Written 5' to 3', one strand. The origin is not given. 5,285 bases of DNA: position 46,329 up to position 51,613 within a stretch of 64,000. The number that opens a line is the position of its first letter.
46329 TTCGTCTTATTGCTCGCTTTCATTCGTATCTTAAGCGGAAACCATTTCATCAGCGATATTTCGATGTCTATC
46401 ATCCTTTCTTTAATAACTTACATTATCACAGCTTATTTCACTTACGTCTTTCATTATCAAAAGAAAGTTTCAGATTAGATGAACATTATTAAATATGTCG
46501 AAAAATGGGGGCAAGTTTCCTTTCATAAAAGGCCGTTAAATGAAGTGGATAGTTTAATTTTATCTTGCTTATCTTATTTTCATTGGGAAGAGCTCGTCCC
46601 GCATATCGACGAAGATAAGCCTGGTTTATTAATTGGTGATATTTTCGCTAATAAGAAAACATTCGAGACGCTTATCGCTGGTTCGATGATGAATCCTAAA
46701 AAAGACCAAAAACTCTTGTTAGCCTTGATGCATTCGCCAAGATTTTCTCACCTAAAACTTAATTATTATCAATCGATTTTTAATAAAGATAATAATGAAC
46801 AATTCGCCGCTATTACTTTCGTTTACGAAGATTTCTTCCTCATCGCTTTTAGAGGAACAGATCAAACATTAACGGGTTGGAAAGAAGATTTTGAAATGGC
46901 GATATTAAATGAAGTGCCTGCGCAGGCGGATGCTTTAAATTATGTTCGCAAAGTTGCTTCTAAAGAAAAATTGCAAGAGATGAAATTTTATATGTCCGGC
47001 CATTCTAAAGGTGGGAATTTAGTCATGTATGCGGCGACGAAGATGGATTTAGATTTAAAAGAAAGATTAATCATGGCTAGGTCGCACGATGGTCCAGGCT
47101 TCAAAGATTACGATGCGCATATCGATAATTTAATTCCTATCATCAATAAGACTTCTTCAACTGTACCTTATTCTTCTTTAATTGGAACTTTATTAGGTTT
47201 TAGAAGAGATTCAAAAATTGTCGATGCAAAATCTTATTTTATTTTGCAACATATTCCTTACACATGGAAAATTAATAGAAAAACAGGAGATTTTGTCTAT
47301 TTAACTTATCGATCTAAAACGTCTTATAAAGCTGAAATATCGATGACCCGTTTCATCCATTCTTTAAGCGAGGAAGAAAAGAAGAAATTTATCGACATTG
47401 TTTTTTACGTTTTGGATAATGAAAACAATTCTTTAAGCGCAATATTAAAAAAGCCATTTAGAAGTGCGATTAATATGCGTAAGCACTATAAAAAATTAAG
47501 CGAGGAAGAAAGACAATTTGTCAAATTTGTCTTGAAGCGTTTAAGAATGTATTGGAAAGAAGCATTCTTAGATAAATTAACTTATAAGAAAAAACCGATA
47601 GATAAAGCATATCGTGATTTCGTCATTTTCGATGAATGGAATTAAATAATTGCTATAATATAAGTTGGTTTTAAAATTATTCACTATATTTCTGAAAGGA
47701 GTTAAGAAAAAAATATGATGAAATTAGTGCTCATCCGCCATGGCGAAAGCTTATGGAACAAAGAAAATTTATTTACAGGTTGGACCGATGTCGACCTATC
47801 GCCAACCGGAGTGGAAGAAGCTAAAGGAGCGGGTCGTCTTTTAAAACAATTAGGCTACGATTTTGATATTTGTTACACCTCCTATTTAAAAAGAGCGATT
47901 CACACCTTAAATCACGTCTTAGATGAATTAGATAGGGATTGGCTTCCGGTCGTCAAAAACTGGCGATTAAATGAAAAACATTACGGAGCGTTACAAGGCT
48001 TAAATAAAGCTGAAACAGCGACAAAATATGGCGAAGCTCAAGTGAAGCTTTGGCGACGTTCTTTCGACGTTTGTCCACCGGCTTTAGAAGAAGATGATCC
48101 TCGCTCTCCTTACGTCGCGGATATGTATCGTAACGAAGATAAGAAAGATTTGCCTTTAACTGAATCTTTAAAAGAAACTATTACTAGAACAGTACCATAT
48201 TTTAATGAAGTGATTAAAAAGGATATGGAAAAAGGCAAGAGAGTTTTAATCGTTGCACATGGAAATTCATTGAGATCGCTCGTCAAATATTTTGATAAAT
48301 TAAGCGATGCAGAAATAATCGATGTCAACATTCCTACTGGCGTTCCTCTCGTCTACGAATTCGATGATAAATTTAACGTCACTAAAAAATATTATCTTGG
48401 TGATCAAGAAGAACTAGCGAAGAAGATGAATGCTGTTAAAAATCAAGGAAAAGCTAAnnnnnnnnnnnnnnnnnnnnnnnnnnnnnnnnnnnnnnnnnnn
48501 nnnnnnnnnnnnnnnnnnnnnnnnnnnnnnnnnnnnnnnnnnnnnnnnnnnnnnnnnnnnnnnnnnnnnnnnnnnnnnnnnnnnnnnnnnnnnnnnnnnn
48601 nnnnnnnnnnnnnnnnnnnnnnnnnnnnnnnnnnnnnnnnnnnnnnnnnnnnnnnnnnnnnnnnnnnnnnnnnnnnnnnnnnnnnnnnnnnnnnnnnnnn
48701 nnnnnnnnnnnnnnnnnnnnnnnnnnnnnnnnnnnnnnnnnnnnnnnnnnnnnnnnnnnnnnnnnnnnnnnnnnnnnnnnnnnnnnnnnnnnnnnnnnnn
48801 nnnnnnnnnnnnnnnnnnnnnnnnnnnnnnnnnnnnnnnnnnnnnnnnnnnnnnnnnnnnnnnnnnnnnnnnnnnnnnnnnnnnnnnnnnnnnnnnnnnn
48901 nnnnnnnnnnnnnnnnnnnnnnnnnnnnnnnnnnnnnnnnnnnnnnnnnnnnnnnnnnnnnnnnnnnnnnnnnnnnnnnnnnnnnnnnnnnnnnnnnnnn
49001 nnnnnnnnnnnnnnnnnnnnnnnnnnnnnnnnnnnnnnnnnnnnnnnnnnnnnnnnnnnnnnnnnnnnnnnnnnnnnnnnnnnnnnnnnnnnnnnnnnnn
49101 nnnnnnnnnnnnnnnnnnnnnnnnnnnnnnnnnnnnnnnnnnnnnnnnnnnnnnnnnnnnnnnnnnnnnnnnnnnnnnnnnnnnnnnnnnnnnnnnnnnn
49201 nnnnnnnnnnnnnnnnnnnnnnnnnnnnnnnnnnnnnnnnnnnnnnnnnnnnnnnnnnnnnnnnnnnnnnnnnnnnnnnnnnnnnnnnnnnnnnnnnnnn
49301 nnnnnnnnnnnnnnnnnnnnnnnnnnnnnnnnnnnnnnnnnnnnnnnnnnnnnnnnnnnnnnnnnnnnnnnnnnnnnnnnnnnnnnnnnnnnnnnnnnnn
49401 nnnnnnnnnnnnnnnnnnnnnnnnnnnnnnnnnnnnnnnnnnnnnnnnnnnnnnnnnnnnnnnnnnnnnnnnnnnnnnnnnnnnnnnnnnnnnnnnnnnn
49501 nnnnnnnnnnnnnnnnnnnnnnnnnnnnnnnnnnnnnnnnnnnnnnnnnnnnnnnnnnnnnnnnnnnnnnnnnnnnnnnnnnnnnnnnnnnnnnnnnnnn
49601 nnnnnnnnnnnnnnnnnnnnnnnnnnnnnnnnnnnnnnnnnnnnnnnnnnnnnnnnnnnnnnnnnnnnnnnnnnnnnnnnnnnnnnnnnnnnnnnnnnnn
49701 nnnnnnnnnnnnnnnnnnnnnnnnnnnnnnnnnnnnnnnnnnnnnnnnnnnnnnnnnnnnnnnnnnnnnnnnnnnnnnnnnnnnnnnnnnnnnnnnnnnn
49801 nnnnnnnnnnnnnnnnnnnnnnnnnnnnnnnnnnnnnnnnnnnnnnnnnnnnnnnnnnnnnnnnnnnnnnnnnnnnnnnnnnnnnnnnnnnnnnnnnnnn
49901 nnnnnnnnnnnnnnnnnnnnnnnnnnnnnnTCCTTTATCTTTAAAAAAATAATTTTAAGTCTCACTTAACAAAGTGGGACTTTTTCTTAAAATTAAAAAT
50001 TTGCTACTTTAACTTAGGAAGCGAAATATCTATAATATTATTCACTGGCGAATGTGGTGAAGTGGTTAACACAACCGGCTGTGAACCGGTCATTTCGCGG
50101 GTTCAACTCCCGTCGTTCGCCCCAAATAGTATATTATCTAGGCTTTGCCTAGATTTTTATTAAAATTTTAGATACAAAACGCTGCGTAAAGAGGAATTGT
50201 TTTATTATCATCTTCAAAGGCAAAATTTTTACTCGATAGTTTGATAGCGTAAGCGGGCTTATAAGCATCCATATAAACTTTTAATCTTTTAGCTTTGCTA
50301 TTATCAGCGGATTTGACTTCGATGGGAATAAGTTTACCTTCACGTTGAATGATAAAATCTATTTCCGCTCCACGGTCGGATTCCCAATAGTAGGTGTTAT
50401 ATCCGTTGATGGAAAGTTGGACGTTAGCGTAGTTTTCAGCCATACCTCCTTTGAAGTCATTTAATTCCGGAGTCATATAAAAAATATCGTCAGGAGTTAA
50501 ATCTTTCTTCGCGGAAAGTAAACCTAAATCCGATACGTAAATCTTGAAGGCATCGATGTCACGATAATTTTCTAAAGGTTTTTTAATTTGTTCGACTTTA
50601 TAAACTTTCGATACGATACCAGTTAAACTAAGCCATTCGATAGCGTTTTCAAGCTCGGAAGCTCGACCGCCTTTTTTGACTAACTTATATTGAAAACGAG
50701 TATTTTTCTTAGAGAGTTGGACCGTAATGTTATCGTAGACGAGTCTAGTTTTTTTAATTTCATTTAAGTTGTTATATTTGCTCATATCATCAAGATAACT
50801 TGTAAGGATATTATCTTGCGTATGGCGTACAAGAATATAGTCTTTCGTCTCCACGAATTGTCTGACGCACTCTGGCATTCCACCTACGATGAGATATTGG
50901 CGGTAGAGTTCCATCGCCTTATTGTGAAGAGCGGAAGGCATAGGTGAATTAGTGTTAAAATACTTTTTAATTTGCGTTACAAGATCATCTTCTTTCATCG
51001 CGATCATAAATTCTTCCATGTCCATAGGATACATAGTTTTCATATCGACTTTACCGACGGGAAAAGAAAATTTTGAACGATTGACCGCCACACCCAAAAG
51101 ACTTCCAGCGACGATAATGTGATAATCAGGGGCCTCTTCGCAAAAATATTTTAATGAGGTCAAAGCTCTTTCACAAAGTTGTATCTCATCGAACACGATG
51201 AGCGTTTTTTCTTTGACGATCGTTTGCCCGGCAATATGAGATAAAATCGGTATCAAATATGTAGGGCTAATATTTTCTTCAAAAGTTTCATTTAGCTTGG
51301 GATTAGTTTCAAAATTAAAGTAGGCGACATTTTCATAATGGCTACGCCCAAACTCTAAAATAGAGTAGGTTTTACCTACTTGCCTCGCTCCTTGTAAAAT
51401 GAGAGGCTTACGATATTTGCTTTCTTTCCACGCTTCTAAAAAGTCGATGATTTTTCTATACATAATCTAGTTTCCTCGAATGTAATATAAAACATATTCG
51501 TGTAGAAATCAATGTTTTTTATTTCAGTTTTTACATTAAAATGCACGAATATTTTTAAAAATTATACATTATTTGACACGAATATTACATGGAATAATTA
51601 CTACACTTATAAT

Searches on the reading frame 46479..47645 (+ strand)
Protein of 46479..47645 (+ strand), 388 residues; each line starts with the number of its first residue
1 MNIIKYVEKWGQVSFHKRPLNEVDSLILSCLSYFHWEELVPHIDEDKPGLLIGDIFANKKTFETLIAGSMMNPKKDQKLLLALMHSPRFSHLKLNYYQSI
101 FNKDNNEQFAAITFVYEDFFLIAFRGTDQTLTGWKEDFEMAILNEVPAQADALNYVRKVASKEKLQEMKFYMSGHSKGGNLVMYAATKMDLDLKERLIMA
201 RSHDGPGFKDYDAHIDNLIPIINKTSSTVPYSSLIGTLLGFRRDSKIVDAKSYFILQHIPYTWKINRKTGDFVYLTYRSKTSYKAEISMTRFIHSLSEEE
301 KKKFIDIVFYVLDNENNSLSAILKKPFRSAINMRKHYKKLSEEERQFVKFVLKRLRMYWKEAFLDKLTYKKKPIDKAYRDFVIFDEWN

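Call 33: search_protein_families(library=pfam, proteins=[window:46479-47645:+], max_evalue=0.00001)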
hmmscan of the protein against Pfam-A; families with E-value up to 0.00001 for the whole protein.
window:46479-47645:+ (388 aa): 1 family
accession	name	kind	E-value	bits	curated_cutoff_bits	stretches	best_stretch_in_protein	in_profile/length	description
PF11187.14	Mbeg1-like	-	5.7e-59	199.7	21.1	1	84-309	2-223/224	Mbeg1-like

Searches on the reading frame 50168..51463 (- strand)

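Call 33: search_protein_families(library=pfam, proteins=[window:50168-51463:-], max_evalue=0.00001)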
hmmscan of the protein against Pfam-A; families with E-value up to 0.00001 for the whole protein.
window:50168-51463:- (431 aa): 2 families
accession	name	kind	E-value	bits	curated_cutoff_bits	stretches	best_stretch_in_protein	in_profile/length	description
PF13635.12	DUF4143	-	1.2e-30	106.9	28.1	1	225-385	2-159/160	Domain of unknown function (DUF4143)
PF13173.12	AAA_14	-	8.8e-26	90.9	27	1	18-153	2-129/129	AAA domain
